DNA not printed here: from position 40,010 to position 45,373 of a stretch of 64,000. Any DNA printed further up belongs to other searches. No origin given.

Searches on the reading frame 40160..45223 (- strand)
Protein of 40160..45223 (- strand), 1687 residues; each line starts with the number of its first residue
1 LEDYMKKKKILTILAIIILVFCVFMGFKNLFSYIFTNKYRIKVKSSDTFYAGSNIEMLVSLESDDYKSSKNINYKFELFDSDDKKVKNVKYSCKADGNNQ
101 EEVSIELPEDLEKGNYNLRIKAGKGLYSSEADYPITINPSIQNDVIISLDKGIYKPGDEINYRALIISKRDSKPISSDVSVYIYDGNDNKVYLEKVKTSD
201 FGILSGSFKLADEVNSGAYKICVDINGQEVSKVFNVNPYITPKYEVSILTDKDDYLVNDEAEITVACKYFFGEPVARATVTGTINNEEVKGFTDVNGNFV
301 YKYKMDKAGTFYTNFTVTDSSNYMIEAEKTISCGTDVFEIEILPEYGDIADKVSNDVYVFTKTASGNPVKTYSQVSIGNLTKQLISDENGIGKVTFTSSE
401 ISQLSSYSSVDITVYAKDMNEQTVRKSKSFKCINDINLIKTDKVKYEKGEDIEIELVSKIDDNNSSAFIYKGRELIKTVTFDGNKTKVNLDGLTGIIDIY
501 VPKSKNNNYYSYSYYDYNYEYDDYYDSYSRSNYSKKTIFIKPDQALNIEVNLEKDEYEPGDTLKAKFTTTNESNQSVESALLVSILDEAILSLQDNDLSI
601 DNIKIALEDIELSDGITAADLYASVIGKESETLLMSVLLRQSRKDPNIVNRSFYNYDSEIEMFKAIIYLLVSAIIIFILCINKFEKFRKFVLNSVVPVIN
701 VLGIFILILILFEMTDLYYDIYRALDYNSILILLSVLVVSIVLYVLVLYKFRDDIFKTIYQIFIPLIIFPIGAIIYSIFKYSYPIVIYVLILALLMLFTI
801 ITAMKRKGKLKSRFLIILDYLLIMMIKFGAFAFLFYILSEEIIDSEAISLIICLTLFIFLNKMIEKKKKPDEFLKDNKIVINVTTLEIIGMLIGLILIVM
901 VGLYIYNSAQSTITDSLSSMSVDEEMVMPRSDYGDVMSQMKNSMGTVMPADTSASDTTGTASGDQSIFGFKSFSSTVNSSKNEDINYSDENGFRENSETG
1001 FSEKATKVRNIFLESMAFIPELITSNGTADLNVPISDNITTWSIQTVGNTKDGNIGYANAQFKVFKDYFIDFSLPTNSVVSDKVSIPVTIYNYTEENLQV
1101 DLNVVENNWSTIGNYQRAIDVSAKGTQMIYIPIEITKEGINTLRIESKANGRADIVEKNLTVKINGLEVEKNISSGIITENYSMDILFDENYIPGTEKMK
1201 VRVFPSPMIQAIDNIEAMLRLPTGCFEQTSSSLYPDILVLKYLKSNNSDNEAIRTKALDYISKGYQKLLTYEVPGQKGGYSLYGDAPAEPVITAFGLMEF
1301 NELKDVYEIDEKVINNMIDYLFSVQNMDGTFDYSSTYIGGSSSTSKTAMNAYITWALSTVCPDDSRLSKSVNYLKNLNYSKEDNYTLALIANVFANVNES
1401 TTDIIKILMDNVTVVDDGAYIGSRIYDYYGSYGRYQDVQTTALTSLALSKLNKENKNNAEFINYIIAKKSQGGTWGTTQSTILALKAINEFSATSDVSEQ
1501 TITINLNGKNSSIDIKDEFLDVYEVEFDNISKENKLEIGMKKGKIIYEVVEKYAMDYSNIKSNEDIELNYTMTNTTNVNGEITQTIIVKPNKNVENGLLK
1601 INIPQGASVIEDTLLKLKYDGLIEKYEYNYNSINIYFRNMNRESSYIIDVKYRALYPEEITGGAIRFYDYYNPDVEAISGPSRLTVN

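Call 119: search_protein_families(library=pfam, proteins=[window:40160-45223:-], max_evalue=0.0001)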
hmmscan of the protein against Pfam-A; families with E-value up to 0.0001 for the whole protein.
window:40160-45223:- (1687 aa): 5 families
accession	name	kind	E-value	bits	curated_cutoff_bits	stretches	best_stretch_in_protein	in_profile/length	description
PF07678.20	TED_complement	-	6.3e-35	121.2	22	1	1210-1490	14-311/312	A-macroglobulin TED domain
PF01835.25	MG2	-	1.7e-21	76.8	32.8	1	145-236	2-96/96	MG2 domain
PF00207.28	A2M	-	6.9e-19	67.9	21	1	1016-1103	2-91/92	Alpha-2-macroglobulin family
PF07677.20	A2M_recep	-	1.3e-06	29.4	21.7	1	1598-1677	7-90/95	A-macroglobulin receptor binding domain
PF07703.20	A2M_BRD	-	2.4e-05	25.1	22.7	0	439-593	3-140/140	Alpha-2-macroglobulin bait region domain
